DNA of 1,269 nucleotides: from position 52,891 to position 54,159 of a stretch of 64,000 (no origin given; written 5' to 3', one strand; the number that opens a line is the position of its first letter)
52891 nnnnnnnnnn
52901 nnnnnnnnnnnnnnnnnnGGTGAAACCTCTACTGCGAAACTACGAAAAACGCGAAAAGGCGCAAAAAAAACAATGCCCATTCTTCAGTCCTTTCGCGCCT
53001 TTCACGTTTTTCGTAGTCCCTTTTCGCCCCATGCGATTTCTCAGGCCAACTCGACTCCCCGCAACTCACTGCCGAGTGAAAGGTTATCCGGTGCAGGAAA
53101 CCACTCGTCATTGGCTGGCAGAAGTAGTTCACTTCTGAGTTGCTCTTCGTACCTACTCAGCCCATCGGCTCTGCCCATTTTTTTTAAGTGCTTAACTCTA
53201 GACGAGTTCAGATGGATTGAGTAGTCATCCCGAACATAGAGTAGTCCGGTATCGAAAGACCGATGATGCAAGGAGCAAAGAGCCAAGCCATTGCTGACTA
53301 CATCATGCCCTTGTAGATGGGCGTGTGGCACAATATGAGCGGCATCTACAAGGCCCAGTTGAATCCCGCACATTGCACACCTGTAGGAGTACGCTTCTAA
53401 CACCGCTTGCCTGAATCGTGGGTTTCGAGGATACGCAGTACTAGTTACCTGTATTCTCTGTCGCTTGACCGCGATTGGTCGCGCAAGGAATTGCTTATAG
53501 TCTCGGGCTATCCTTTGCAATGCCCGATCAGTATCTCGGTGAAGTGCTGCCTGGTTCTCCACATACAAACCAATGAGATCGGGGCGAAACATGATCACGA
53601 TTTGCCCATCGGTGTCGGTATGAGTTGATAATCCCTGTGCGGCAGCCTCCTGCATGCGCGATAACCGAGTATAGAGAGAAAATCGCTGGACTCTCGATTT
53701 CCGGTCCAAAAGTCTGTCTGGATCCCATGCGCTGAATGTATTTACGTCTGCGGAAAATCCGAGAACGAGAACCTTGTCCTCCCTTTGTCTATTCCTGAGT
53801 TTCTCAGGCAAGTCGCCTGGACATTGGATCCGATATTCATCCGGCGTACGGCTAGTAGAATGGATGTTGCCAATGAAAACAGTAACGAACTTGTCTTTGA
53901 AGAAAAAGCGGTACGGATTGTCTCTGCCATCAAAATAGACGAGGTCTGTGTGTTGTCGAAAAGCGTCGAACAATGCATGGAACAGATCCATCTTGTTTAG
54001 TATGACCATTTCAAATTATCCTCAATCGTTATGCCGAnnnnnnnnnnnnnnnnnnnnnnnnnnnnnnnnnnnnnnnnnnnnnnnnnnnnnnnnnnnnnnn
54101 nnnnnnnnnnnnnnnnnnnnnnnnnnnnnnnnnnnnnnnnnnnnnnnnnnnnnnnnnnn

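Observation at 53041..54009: HNH endonuclease with an unassigned 200-aa N-terminal domain sandwiched between the methyltransferase paralogs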

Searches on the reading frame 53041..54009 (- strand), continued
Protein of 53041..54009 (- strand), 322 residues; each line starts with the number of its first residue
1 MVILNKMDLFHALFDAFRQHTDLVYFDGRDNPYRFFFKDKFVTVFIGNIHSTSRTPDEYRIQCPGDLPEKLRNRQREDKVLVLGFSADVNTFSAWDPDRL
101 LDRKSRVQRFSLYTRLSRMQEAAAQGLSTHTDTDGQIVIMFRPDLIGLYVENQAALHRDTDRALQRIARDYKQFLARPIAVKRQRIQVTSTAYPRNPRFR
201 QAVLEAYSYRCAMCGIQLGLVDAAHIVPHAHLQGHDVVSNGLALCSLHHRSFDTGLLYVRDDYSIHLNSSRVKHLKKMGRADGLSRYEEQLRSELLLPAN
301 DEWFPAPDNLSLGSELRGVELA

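Call 58: search_dna_similar(query=window:53041-54009:-, collection=plasmids, mode=protein, max_rows=15)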
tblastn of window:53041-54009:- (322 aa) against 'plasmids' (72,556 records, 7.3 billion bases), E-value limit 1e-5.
Records with a match: 85; places in all: 89; records where one place covers at least 80% of the query: 4.
Best place of each record, by identity: <60% 85.
By first word of the organism name: Rhizobium 10; Agrobacterium 9; Nostoc 7; Sinorhizobium 7; Escherichia 5; Bradyrhizobium 4; Azospirillum 3; Halobacterium 3; Paracoccus 2; Hymenobacter 2; and 29 more.
By predicted mobility (MOB-suite, as given by PLSDB): non-mobilizable 57; conjugative 22; mobilizable 6.
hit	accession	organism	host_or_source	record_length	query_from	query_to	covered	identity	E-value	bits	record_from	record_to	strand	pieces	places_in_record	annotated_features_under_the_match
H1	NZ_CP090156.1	Roseivivax marinus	Bathymodiolus marisindicus,single cell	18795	44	321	86%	32.3%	1e-33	138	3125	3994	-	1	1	HNH endonuclease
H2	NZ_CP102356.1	Paracoccus sp. SMMA_5_TC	pure culture,Lotus pond, a sulfur-borax ...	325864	1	317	98%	27.5%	1e-30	129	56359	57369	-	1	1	HNH endonuclease | class I SAM-dependent methyltransferase | DNA cytosine methyltransferase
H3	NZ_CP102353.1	Paracoccus sp. SMMA_5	pure culture,Lotus pond, a sulfur-borax ...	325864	1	317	98%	27.5%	1e-30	129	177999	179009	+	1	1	HNH endonuclease | class I SAM-dependent methyltransferase | DNA cytosine methyltransferase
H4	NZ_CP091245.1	Thiothrix winogradskyi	DSMZ collection (DSM 12730)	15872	51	317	83%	30.9%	3e-33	136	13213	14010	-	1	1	HNH endonuclease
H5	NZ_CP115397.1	Hymenobacter yonginensis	whole organism,freshwater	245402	126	310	57%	31.4%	7e-10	67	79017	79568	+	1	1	HNH endonuclease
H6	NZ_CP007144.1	Hymenobacter swuensis DY53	-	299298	172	311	43%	35.6%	9e-15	82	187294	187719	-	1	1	HNH endonuclease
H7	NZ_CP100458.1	Halomarina sp. BND7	cell culture,sediment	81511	153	306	48%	31.1%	7e-10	67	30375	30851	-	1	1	HNH endonuclease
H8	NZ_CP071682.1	Rhizobium ruizarguesonis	lentil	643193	151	281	41%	35.2%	9e-10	67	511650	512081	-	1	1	HNH endonuclease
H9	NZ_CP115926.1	Agrobacterium tumefaciens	Chrysanthemum,cell culture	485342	146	281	42%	32.7%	2e-9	66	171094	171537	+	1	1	HNH endonuclease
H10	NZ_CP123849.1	Agrobacterium tumefaciens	Rose,cell culture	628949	146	281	42%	32.7%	2e-9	66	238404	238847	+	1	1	HNH endonuclease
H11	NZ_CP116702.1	Agrobacterium tumefaciens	Yarrow,cell culture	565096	146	281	42%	32.7%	2e-9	66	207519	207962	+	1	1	HNH endonuclease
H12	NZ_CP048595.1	Agrobacterium tumefaciens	walnut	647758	146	281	42%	32.7%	2e-9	66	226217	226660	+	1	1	HNH endonuclease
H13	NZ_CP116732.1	Agrobacterium tumefaciens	Gaillardia,cell culture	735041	146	281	42%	32.7%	2e-9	66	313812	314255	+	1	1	HNH endonuclease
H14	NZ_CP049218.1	Agrobacterium tumefaciens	Clematis,cell culture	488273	146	281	42%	32.7%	3e-9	66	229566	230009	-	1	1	HNH endonuclease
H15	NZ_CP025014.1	Rhizobium leguminosarum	Lotus corniculatus,Bacteria culture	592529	151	281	41%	33.8%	7e-9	64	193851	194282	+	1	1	HNH endonuclease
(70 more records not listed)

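Call 59: search_dna_similar(query=window:53041-54009:-, collection=phages, mode=protein, max_rows=10)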
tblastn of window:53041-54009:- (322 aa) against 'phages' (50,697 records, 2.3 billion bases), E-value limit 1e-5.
Records with a match: 3; places in all: 3; records where one place covers at least 80% of the query: 0.
Best place of each record, by identity: <60% 3.
By first word of the organism name: Haloarcula 2; Salmonella 1.
By host as written in the record: Haloarcula hispanica 2; Salmonella enterica subsp. enterica serovar Kentucky 1.
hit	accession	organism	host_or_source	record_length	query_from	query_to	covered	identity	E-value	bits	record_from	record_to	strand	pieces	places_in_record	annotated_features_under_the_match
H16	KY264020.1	Haloarcula hispanica pleomorphic virus 4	Haloarcula hispanica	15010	195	307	35%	34.5%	2e-10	68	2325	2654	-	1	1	hypothetical protein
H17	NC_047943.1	Haloarcula hispanica pleomorphic virus 4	Haloarcula hispanica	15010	195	307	35%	34.5%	2e-10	68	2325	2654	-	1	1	HNH endonuclease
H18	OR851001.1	Salmonella phage S.Kent 1-2-1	Salmonella enterica subsp. enterica ...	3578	195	265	22%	42.9%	4e-10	66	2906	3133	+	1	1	record has no annotation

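Call 60: get_annotated_region(hit=H1, flank=4000)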
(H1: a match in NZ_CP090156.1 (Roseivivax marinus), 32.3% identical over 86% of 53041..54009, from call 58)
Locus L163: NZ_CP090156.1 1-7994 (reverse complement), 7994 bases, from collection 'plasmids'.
description: Roseivivax marinus strain TCYB24 plasmid unnamed4, complete sequence
organism: Roseivivax marinus (NCBI taxid 1379903)
taxonomy: Bacteria; Pseudomonadota; Alphaproteobacteria; Rhodobacterales; Roseobacteraceae; Roseivivax; Roseivivax marinus
host: -; source: Bathymodiolus marisindicus,single cell; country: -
typing (MOB-suite, as given by PLSDB): non-mobilizable
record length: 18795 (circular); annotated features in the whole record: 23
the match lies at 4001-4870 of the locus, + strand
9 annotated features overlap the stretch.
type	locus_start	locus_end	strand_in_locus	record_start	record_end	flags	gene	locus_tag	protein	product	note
CDS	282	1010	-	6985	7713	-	-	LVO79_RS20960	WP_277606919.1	ParA family protein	-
CDS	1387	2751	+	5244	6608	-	-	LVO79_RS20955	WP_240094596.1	restriction endonuclease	GO:0009307 - DNA restriction-modification system [Evidence IEA]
CDS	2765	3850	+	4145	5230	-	-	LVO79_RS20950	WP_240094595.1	site-specific DNA-methyltransferase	GO:0009307 - DNA restriction-modification system [Evidence IEA]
CDS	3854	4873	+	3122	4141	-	-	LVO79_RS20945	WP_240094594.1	HNH endonuclease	-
CDS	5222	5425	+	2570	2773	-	-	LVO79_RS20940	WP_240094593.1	hypothetical protein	-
CDS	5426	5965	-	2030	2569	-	-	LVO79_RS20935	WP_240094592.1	recombinase family protein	GO:0006310 - DNA recombination [Evidence IEA]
CDS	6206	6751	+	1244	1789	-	-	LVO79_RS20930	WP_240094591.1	hypothetical protein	-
CDS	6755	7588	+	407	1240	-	-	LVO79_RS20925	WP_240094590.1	hypothetical protein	-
CDS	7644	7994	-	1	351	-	-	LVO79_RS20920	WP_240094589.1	DUF2958 domain-containing protein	-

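Call 61: get_annotated_region(hit=H4, flank=4000)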
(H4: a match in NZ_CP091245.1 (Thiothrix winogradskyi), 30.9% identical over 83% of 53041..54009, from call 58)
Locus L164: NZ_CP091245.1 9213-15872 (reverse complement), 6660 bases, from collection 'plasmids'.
description: Thiothrix winogradskyi strain CT3 plasmid pThCT3_1, complete sequence
organism: Thiothrix winogradskyi (NCBI taxid 96472)
taxonomy: Bacteria; Pseudomonadota; Gammaproteobacteria; Thiotrichales; Thiotrichaceae; Thiothrix; Thiothrix winogradskyi
host: -; source: DSMZ collection (DSM 12730); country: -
typing (MOB-suite, as given by PLSDB): non-mobilizable
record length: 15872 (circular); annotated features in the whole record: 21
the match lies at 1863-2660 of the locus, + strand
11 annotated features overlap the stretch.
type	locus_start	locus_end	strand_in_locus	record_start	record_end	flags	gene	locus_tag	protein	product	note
CDS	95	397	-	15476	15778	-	-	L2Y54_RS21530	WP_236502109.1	type II toxin-antitoxin system RelE/ParE family toxin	GO:0030541 - plasmid partitioning [Evidence IEA]; GO:0051290 - protein heterotetramerization [Evidence IEA]; GO:0009432 ...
CDS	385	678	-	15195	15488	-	-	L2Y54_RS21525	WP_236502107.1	CopG family ribbon-helix-helix protein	-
CDS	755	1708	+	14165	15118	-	-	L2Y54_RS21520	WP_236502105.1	site-specific DNA-methyltransferase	GO:0009307 - DNA restriction-modification system [Evidence IEA]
CDS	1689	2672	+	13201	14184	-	-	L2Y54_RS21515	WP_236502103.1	HNH endonuclease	-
CDS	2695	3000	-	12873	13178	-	-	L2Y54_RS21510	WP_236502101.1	hypothetical protein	-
CDS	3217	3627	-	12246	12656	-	-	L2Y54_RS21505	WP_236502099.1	hypothetical protein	-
CDS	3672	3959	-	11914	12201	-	-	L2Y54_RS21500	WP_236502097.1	hypothetical protein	-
CDS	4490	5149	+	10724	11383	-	-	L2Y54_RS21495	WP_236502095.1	hypothetical protein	-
CDS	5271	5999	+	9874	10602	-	-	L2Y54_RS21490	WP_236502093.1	hypothetical protein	-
CDS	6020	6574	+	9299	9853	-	-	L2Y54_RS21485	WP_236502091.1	hypothetical protein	-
CDS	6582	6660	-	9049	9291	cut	-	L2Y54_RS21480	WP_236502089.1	hypothetical protein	-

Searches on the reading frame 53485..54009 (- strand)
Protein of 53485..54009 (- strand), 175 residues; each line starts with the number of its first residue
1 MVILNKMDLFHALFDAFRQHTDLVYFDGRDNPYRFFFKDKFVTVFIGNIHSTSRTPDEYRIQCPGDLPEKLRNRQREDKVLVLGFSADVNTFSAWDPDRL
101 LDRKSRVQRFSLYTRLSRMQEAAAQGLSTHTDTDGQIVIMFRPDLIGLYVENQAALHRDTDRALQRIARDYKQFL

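Call 43: search_protein_representatives(protein=window:53485-54009:-)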
Query: 175 residues. Proteins with E-value up to 0.001 (for the whole library): 121; up to 1e-10: 22; up to 1e-30: 4. The best 121 are listed.
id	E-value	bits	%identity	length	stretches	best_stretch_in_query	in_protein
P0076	4.8e-49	182.7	50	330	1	3-171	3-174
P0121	5.6e-48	179.2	85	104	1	1-101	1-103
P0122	8.0e-48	178.7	68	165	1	33-162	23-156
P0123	8.2e-41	155.9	48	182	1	3-171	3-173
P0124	4.1e-27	111.4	74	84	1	1-73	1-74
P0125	5.5e-27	110.9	38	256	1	4-160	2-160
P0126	1.2e-26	109.9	36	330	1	4-171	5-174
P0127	1.6e-25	106.1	39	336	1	4-167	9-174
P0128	1.6e-22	96.4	38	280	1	2-167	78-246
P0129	3.8e-22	95.2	35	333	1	2-167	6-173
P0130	2.8e-20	89.1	32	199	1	3-172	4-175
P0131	2.1e-18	83.0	62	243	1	100-171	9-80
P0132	1.4e-17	80.3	36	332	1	3-167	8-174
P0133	4.7e-17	78.6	35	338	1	6-158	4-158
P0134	1.2e-15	74.0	73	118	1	119-173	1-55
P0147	3.8e-09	52.9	30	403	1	9-152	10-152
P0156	1.4e-07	47.8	30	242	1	4-167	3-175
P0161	6.1e-07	45.7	28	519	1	16-162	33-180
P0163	6.4e-07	45.6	33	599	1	4-151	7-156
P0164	1.3e-06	44.7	29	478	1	28-152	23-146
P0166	2.6e-06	43.7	31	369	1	39-161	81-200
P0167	2.9e-06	43.5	30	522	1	1-161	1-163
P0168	2.9e-06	43.5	25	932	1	4-156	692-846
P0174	8.6e-06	42.0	29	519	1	5-143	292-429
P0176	9.2e-06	41.9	27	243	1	3-158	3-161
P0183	1.5e-05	41.2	27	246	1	15-156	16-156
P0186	1.7e-05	41.0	28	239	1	21-158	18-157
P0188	1.9e-05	40.8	28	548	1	19-149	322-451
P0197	4.3e-05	39.7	29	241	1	25-161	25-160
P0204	6.1e-05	39.2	25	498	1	8-153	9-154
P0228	3.3e-04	36.8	27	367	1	2-152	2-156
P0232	4.1e-04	36.5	24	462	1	11-153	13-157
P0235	4.6e-04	36.3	28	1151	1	26-146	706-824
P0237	6.2e-04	35.9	26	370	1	3-127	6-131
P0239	7.2e-04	35.7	31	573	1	25-152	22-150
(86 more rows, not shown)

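Call 44: search_protein_families(library=pfam, proteins=[P0161, P0163, P0164, P0167, P0204, P0232, P0239, P0174, P0188, P0168], max_evalue=0.01)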
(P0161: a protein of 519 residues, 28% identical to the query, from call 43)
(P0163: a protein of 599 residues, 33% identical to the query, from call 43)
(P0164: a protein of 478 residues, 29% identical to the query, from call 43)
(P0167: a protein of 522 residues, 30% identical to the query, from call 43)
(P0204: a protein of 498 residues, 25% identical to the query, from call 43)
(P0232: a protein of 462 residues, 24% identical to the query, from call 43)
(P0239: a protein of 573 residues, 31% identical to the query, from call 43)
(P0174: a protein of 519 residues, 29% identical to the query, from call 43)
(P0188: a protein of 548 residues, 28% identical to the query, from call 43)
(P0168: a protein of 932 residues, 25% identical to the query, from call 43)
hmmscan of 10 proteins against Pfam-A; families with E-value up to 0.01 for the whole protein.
P0161 (519 aa): 1 family
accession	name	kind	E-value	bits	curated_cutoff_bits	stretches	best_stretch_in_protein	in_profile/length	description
PF20296.3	MTaX1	-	5.2e-20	72.5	25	1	58-168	2-111/111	Methylase-associated X1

P0163 (599 aa): 1 family
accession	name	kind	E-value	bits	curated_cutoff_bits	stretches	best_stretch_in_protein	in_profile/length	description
PF20296.3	MTaX1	-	1.2e-21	77.7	25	1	43-155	2-111/111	Methylase-associated X1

P0164 (478 aa): 1 family
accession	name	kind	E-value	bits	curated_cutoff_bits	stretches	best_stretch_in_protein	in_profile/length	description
PF20296.3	MTaX1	-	2.5e-09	38.1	25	1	36-144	2-111/111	Methylase-associated X1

P0167 (522 aa): 2 families
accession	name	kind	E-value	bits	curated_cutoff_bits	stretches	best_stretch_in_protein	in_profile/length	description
PF03235.19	GmrSD_N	-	2e-29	103.6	33.2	1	210-353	8-197/199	GmrSD restriction endonuclease, N-terminal domain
PF20296.3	MTaX1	-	2.2e-28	99.5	25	1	48-152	3-111/111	Methylase-associated X1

P0204 (498 aa): 1 family
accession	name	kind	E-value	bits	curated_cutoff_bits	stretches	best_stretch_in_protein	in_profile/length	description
PF20296.3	MTaX1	-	3.6e-20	73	25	1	40-151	1-111/111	Methylase-associated X1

P0232 (462 aa): 1 family
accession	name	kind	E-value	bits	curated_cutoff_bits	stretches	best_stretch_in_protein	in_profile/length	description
PF20296.3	MTaX1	-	9.3e-21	74.9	25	1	45-154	5-111/111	Methylase-associated X1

P0239 (573 aa): 1 family
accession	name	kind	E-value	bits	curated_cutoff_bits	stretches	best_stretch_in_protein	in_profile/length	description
PF20296.3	MTaX1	-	4.6e-21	75.9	25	1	39-148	3-111/111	Methylase-associated X1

P0174 (519 aa): 2 families
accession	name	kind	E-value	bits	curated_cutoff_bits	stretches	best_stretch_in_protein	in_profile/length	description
PF20296.3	MTaX1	-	2.9e-16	60.4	25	1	326-436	2-107/111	Methylase-associated X1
PF24809.1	DUF7708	-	0.0036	17.6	25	1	38-125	58-143/146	Domain of unknown function (DUF7708)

P0188 (548 aa): 1 family
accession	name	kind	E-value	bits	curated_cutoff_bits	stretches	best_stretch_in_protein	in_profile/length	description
PF20296.3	MTaX1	-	4.9e-15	56.5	25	1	343-452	3-111/111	Methylase-associated X1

P0168 (932 aa): 3 families
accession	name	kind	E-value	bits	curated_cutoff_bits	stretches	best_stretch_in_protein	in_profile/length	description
PF20296.3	MTaX1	-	4.7e-13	50.1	25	1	727-840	1-111/111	Methylase-associated X1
PF04545.22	Sigma70_r4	-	0.0015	18.4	24.1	1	258-296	3-40/50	Sigma-70, region 4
PF05066.19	HARE-HTH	-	0.0075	17.1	25.9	0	465-489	5-29/71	HB1, ASXL, restriction endonuclease HTH domain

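Call 45: search_protein_families(library=pfam, proteins=[P0235, P0147, P0156, P0176, P0183, P0186, P0197, P0166, P0228, P0237], max_evalue=0.01)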
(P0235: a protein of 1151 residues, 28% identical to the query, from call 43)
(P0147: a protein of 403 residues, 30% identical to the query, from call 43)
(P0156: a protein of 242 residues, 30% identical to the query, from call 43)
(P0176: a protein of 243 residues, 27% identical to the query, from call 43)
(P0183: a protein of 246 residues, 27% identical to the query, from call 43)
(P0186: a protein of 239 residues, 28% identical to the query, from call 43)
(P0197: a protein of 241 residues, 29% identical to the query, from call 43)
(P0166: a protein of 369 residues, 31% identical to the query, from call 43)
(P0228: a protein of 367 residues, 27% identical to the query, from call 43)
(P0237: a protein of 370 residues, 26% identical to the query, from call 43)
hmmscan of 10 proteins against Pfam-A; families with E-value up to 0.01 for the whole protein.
P0235 (1151 aa): 5 families
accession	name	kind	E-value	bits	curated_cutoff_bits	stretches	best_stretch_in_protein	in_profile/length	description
PF20296.3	MTaX1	-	4.5e-16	59.8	25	1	720-826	2-109/111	Methylase-associated X1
PF16007.11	DUF4777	-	0.00039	21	34.4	0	528-556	7-35/66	Domain of unknown function (DUF4777)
PF08220.18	HTH_DeoR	-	0.00063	19.9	21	1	262-282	17-37/57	DeoR-like helix-turn-helix domain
PF03118.21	RNA_pol_A_CTD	-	0.0011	19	23.8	1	31-80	18-66/67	Bacterial RNA polymerase, alpha chain C terminal domain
PF12840.13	HTH_20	-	0.0048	17.3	27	0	262-279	21-38/51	Helix-turn-helix domain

P0147 (403 aa): 1 family
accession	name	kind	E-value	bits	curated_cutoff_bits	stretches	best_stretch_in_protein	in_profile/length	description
PF20296.3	MTaX1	-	9.5e-15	55.6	25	1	39-150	1-111/111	Methylase-associated X1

P0156 (242 aa): 2 families
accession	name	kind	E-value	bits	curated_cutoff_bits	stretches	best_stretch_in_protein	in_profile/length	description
PF20296.3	MTaX1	-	1.5e-13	51.7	25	1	40-157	2-111/111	Methylase-associated X1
PF22483.2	Mu-transpos_C_2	-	0.0095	16.1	27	0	35-78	23-66/73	Mu transposase, C-terminal domain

P0176 (243 aa): 1 family
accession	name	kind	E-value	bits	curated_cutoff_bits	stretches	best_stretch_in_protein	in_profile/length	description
PF20296.3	MTaX1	-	1.3e-31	109.9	25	1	45-153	2-111/111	Methylase-associated X1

P0183 (246 aa): 1 family
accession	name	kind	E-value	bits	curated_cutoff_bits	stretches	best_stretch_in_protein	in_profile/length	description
PF20296.3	MTaX1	-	1.8e-15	57.9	25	1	40-149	2-110/111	Methylase-associated X1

P0186 (239 aa): 1 family
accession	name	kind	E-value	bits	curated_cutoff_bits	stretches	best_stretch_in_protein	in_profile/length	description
PF20296.3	MTaX1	-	4.5e-18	66.3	25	1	37-149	1-111/111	Methylase-associated X1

P0197 (241 aa): 1 family
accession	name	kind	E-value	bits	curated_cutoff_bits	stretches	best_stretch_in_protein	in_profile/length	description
PF20296.3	MTaX1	-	1.7e-20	74.1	25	1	40-149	3-111/111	Methylase-associated X1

P0166 (369 aa): 1 family
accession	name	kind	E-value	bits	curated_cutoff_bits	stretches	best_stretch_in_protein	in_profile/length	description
PF20296.3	MTaX1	-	7.4e-30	104.2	25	1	84-189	3-111/111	Methylase-associated X1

P0228 (367 aa): 2 families
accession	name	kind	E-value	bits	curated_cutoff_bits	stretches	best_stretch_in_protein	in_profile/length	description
PF20296.3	MTaX1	-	5e-19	69.3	25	1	41-154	1-111/111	Methylase-associated X1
PF16562.11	HECW_N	-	0.0066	16.9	26.7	0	244-302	40-98/120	N-terminal domain of E3 ubiquitin-protein ligase HECW1 and 2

P0237 (370 aa): 1 family
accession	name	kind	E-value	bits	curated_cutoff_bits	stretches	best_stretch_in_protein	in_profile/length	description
PF20296.3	MTaX1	-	1.9e-18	67.5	25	1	44-154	3-110/111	Methylase-associated X1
